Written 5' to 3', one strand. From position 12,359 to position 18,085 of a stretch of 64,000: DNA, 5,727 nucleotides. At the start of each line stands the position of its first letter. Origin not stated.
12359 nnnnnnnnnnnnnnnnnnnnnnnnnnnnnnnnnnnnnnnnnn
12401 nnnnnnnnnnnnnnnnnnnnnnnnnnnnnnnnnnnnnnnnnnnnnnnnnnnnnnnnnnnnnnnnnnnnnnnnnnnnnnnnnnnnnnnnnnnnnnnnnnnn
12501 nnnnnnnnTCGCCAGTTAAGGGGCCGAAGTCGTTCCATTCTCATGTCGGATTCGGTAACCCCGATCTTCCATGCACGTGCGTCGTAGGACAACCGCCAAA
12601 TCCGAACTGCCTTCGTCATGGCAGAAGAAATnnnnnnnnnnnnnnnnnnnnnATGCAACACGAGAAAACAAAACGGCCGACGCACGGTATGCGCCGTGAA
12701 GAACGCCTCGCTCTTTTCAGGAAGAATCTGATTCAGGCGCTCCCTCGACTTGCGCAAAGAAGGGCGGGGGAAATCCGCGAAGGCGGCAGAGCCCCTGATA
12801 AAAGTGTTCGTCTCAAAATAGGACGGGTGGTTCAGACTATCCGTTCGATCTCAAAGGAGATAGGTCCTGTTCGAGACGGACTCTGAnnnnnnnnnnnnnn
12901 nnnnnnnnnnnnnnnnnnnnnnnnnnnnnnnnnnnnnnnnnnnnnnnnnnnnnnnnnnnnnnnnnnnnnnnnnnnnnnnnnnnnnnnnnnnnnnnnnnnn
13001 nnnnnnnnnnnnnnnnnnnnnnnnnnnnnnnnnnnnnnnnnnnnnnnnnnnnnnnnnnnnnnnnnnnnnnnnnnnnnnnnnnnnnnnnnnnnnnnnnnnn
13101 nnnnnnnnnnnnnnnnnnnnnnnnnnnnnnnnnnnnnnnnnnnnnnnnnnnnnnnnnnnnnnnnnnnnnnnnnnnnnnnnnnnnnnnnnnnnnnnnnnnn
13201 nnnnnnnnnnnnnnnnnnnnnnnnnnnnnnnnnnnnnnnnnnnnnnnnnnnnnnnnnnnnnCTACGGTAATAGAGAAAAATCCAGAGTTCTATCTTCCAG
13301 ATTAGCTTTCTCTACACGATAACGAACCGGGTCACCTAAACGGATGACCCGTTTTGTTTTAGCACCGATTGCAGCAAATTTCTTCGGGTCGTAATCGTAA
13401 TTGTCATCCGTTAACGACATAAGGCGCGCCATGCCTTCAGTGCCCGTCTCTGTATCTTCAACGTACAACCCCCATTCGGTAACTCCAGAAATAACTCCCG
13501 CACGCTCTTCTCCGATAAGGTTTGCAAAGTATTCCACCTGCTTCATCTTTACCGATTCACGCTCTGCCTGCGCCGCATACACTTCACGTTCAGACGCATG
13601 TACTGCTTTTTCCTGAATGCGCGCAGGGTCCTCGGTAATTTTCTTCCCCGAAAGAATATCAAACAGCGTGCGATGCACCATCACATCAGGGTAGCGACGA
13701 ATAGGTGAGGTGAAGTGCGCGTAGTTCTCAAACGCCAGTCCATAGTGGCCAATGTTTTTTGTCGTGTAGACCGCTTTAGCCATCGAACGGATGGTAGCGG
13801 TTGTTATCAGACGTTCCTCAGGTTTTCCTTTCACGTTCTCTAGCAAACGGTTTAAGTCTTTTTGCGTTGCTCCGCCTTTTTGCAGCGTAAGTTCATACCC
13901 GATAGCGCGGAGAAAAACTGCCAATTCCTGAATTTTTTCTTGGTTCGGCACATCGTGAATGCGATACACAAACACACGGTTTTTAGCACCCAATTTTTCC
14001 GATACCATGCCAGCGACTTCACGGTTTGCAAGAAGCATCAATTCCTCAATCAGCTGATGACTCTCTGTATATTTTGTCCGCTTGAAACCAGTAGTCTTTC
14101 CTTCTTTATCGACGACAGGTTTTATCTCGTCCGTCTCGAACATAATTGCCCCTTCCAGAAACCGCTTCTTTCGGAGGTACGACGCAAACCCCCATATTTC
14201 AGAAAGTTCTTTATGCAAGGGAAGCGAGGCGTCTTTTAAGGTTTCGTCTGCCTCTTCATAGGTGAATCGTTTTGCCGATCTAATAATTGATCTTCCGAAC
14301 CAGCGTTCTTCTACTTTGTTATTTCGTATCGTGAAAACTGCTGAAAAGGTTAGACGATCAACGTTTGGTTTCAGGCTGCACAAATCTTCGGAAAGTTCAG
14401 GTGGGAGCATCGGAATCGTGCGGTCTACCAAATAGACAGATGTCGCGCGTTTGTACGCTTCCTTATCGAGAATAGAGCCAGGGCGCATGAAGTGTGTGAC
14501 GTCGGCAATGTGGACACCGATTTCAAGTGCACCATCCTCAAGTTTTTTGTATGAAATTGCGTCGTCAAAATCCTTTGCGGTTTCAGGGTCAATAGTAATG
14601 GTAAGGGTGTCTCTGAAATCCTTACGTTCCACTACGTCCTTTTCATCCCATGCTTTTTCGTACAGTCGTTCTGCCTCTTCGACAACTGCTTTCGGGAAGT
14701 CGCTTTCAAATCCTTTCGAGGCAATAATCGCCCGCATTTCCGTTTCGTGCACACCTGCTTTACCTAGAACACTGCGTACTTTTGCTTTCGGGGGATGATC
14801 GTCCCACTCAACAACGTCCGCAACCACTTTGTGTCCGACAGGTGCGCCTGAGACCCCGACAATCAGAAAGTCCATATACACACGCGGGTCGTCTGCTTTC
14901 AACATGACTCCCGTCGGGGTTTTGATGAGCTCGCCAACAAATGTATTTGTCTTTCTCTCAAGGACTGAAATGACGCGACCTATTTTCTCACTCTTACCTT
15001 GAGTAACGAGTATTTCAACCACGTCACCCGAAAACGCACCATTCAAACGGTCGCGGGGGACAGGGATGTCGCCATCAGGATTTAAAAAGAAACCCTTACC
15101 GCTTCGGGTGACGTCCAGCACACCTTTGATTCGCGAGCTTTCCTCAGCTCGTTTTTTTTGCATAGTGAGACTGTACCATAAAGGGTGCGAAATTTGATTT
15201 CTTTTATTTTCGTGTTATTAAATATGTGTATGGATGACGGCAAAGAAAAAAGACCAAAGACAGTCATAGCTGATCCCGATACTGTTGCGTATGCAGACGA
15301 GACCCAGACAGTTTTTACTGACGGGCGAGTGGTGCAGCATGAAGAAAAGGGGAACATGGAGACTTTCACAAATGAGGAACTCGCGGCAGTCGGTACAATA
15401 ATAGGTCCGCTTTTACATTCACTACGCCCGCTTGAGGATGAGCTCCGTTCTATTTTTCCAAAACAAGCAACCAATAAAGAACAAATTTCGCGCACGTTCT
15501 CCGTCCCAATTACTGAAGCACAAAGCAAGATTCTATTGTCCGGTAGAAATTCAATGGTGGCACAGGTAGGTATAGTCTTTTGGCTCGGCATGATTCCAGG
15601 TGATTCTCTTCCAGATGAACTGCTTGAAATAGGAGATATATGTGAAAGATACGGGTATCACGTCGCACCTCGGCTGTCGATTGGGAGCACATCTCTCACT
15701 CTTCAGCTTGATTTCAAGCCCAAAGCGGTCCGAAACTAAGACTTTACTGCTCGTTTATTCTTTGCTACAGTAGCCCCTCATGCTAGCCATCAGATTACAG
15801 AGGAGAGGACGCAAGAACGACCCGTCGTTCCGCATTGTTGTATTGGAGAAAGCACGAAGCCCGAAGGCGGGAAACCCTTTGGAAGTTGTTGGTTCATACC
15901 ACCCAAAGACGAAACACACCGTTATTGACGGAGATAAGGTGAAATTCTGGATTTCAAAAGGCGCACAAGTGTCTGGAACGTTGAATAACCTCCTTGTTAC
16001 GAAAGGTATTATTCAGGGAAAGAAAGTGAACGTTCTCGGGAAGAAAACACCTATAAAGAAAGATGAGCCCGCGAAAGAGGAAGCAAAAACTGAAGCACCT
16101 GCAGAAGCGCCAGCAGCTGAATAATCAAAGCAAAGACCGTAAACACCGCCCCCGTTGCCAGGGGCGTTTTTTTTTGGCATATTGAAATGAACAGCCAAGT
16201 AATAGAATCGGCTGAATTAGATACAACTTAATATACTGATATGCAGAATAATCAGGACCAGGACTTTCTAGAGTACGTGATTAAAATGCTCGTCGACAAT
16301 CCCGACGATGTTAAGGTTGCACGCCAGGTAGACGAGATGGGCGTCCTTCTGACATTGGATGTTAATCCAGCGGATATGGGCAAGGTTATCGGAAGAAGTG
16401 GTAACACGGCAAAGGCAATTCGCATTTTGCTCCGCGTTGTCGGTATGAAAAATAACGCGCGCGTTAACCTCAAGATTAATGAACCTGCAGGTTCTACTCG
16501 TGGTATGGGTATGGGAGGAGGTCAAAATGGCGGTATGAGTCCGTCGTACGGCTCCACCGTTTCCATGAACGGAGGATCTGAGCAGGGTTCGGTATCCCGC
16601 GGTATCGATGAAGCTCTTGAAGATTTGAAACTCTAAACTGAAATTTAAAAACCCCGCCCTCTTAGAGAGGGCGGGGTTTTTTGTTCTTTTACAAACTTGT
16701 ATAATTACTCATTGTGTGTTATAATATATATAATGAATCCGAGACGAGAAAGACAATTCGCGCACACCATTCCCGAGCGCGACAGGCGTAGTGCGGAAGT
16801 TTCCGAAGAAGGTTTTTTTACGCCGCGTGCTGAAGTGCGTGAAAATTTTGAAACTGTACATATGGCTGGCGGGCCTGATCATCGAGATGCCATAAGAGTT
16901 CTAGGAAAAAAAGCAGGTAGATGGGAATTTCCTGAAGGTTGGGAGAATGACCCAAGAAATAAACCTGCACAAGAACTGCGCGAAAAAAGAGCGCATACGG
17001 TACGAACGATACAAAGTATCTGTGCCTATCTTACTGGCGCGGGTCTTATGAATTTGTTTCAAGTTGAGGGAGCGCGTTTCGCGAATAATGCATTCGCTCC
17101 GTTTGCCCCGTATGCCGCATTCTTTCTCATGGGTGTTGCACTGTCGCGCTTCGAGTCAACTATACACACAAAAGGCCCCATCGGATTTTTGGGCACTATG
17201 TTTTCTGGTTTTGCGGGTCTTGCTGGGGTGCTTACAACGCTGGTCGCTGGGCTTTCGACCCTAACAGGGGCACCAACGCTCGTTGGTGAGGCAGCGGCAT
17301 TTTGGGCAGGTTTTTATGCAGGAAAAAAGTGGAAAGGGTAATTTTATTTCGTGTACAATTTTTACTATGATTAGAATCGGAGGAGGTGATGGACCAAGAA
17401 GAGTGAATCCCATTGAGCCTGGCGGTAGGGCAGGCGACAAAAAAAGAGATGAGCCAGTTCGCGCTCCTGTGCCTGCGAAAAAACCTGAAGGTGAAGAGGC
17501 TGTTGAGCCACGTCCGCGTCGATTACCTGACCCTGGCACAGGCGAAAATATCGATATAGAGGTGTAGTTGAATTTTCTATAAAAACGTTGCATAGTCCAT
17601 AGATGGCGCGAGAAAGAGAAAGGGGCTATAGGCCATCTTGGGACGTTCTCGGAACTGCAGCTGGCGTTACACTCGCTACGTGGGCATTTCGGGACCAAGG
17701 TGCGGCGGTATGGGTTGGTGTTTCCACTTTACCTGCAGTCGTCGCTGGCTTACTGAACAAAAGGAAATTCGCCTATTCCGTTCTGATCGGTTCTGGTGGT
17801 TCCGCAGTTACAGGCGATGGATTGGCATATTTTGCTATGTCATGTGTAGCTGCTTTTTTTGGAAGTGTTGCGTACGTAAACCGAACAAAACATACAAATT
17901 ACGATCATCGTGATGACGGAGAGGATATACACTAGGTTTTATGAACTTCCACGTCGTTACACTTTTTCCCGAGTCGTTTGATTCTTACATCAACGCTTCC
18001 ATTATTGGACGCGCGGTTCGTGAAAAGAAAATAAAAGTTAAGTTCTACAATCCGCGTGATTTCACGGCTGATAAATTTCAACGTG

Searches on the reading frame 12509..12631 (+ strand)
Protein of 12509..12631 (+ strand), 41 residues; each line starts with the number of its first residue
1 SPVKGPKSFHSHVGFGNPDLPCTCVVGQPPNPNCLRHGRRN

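Call 61: find_related_loci(query=A3, collection=metagenome_contigs, flank=6000)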
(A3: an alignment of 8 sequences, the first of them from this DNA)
Query A3 (41 aa) in metagenome_contigs; peptide patterns used: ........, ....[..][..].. (x = any residue, [..] = any of these).
84 stretches matched a pattern; 7 encode a relative of the query (tblastn E <= 1e-3); 7 distinct loci.
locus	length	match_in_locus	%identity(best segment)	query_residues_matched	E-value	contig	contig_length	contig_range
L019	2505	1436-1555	75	1-40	9e-19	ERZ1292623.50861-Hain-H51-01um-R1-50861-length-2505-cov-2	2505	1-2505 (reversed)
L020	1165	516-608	74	11-41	5e-13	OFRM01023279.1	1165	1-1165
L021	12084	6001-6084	86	13-40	9e-13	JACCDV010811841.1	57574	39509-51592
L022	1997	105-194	70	11-40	4e-12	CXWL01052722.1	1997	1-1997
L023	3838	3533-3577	87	27-41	2e-5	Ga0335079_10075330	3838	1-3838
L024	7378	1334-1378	87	27-41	2e-5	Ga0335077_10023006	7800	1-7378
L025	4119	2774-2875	44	6-39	7e-5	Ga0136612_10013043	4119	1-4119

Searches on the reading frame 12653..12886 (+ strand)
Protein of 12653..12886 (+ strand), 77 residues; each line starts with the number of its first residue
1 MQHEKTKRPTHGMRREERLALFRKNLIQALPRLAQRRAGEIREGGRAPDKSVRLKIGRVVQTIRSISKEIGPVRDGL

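Call 9: search_protein_families(library=pfam, proteins=[window:12653-12886:+], max_evalue=1)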
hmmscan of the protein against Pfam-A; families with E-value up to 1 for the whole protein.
window:12653-12886:+ (77 aa): 1 family
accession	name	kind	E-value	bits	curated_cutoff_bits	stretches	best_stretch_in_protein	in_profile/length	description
PF18921.5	Cyanophycin_syn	-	0.2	12.1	27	1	17-45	15-43/115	Cyanophycin synthase-like N-terminal domain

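Call 54: search_protein_families(library=padloc, proteins=[window:12653-12886:+], max_evalue=1)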
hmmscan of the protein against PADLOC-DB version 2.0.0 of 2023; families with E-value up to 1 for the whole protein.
window:12653-12886:+ (77 aa): 0 families

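Call 55: search_protein_families(library=phrogs, proteins=[window:12653-12886:+], max_evalue=1)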
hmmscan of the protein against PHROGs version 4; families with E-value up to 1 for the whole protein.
window:12653-12886:+ (77 aa): 0 families

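Call 56: search_protein_families(library=ncbifam, proteins=[window:12653-12886:+], max_evalue=1)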
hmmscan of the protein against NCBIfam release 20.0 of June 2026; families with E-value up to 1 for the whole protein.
window:12653-12886:+ (77 aa): 1 family
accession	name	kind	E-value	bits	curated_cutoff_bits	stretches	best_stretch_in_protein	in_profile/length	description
TIGR03919.1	T7SS_EccB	equivalog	0.071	11.9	154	1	13-64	213-265/457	type VII secretion protein EccB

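Call 63: find_homologous_proteins(query=window:12653-12886:+, max_evalue=0.01)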
Query window:12653-12886:+ (77 aa): 5 proteins with E <= 0.01 among 5 candidates.
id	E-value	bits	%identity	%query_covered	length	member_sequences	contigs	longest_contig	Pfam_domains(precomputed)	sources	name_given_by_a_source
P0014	4.6e-41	155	100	100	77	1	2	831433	-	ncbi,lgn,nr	ncbi:hypothetical protein K2P56_00340 [Patescibacteria group bacterium]|nr:hypothetical protein [Pat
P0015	5.0e-33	130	87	97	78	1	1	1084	-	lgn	-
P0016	6.0e-30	120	81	99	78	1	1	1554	-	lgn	-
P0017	3.7e-29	118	78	99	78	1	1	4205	-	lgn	-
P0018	5.5e-29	117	79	100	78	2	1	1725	-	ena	-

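Call 80: search_solved_structures(query=window:12653-12886:+, max_evalue=1)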
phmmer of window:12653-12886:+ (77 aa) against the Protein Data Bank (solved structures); distinct sequences matched with E-value up to 1: 0.

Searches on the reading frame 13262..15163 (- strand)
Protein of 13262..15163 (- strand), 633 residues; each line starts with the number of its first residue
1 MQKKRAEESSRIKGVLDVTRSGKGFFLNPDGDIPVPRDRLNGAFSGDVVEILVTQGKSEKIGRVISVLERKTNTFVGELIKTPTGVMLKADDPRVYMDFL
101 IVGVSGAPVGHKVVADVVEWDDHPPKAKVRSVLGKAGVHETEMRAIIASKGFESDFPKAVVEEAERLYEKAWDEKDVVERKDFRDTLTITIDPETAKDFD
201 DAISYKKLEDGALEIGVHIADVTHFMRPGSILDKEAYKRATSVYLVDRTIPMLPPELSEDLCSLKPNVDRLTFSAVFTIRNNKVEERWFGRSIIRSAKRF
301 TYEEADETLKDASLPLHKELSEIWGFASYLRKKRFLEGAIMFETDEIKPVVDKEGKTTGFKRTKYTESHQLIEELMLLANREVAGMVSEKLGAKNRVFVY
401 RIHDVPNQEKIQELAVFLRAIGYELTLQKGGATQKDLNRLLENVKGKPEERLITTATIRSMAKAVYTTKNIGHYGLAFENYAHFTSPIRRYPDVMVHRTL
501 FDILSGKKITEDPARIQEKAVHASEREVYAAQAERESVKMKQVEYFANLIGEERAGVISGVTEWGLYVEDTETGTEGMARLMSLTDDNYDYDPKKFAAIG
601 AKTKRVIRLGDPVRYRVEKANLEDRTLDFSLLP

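Call 12: find_related_loci(query=window:13262-15163:-, collection=genome_contigs, flank=10000)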
Query window:13262-15163:- (633 aa) in genome_contigs; peptide patterns used: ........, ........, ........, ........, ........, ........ (x = any residue, [..] = any of these).
31 stretches matched a pattern; 13 encode a relative of the query (tblastn E <= 1e-3); 13 distinct loci.
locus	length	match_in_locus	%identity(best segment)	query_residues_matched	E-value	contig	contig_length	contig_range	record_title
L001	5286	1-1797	86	39-632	0e+0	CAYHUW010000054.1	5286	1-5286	MAG TPA_asm: uncultured Candidatus Saccharibacteria bacterium isolate ERP119705_co17_1001 genome assembly, contig: NODE_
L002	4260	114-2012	76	1-632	0e+0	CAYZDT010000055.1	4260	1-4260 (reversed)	MAG TPA_asm: uncultured Candidatus Saccharibacteria bacterium isolate binchicken_co128_363 genome assembly, contig: NODE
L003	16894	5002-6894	69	3-632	0e+0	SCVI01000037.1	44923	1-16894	MAG: Patescibacteria group bacterium isolate GW715_bin.47 GW715_bin.47-64243, whole genome shotgun sequence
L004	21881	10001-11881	69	6-632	0e+0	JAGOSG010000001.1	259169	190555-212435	MAG: Candidatus Paceibacterota bacterium isolate Gw_Eff_bin_311 Gw_Eff_28_length_259169_cov_23.372909, whole genome shot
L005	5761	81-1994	67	1-632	0e+0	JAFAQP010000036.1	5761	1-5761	MAG: Patescibacteria group bacterium isolate CP_BM_ER_67 BM_ER_k147_4606324, whole genome shotgun sequence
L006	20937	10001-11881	69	6-632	0e+0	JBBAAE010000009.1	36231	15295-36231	MAG: Candidatus Paceibacterota bacterium isolate SO_2017_GW3_33 scaffold_781_c1_OW296A_2017, whole genome shotgun sequen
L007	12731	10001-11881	69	6-632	0e+0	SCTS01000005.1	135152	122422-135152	MAG: Patescibacteria group bacterium isolate FW305_bin.14 FW305_bin.14-21624, whole genome shotgun sequence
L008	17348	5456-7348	69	6-632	0e+0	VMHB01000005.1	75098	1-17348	MAG: Parcubacteria group bacterium Greene0714_7 Greene07147_scaffold_553, whole genome shotgun sequence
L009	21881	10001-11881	69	6-632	0e+0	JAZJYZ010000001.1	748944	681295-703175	MAG: Patescibacteria group bacterium isolate ADI_H2L1_1_122_18_3-bin003_1 ADIH2L11_B003_1_000000000001, whole genome sho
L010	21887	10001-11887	69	4-632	0e+0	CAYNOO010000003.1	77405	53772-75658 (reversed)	MAG TPA_asm: uncultured Candidatus Saccharibacteria bacterium isolate SRP193066_co1_20 genome assembly, contig: NODE_361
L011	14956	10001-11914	39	14-632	9e-131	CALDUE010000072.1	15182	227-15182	MAG: uncultured Saprospiraceae bacterium isolate L3_Bin_METABAT__94_1 genome assembly, contig: c_000000548032, whole gen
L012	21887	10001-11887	38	12-632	2e-128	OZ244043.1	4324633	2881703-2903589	MAG: Saprospiraceae bacterium isolate 06981f07-d0fe-4772-8c87-a1d4fa4881fb genome assembly, chromosome: 1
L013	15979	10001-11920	38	12-632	5e-128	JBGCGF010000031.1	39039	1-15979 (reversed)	MAG: Saprospiraceae bacterium isolate SGMAG-05 contig31, whole genome shotgun sequence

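Call 82: search_protein_families(library=pfam, proteins=[L006:12676-13764:-, L006:12188-12601:-, L002:2846-3457:-, L010:3249-3953:-, L004:4157-5017:-], max_evalue=0.001)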
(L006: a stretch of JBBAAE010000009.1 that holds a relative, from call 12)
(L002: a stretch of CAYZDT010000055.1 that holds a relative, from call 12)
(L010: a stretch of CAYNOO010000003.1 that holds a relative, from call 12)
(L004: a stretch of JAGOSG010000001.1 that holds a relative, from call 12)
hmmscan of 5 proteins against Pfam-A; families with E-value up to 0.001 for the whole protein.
L006:12676-13764:- (362 aa): 1 family
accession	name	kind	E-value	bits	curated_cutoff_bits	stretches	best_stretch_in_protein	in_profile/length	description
PF24827.1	AstE_AspA_cat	-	4.6e-11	43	25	1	80-210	1-125/192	Succinylglutamate desuccinylase/Aspartoacylase catalytic domain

L006:12188-12601:- (137 aa): 3 families
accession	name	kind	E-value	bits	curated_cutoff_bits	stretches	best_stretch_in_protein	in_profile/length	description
PF00583.31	Acetyltransf_1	-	6.1e-10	39.8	20.7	1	60-127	31-99/116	Acetyltransferase (GNAT) family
PF13508.13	Acetyltransf_7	-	1.1e-06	29.4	27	1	66-126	6-67/84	Acetyltransferase (GNAT) domain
PF13673.13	Acetyltransf_10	-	1.3e-05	25.7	23.6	1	60-128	28-94/128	Acetyltransferase (GNAT) domain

L002:2846-3457:- (203 aa): 1 family
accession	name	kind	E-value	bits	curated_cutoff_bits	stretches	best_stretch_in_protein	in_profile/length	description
PF21780.2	DUF6875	-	1.3e-08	35.6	24.5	1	47-189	18-158/178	Domain of unknown function (DUF6875)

L010:3249-3953:- (234 aa): 3 families
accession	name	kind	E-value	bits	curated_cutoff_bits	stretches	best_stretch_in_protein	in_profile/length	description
PF13671.12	AAA_33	-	6.8e-15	56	27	1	51-187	1-133/143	AAA domain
PF06414.18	Zeta_toxin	-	6.9e-07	29.3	22.3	1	48-178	15-151/199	Zeta toxin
PF13238.12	AAA_18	-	2.8e-05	25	29.4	1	53-181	2-119/128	AAA domain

L004:4157-5017:- (286 aa): 0 families

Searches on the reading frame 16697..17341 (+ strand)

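Call 9: search_protein_families(library=pfam, proteins=[window:16697-17341:+], max_evalue=1)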
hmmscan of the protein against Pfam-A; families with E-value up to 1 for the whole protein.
window:16697-17341:+ (214 aa): 1 family
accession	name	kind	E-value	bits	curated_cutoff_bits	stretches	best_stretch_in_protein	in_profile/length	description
PF07786.18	HGSNAT_cat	-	0.031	14.3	22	1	112-152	143-183/222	Heparan-alpha-glucosaminide N-acetyltransferase, catalytic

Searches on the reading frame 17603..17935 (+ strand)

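Call 9: search_protein_families(library=pfam, proteins=[window:17603-17935:+], max_evalue=1)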
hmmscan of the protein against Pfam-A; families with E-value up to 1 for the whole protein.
window:17603-17935:+ (110 aa): 1 family
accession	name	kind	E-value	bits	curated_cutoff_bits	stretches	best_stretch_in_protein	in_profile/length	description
PF19639.4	DUF6142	-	0.14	12.8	27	1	41-90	21-70/103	Family of unknown function (DUF6142)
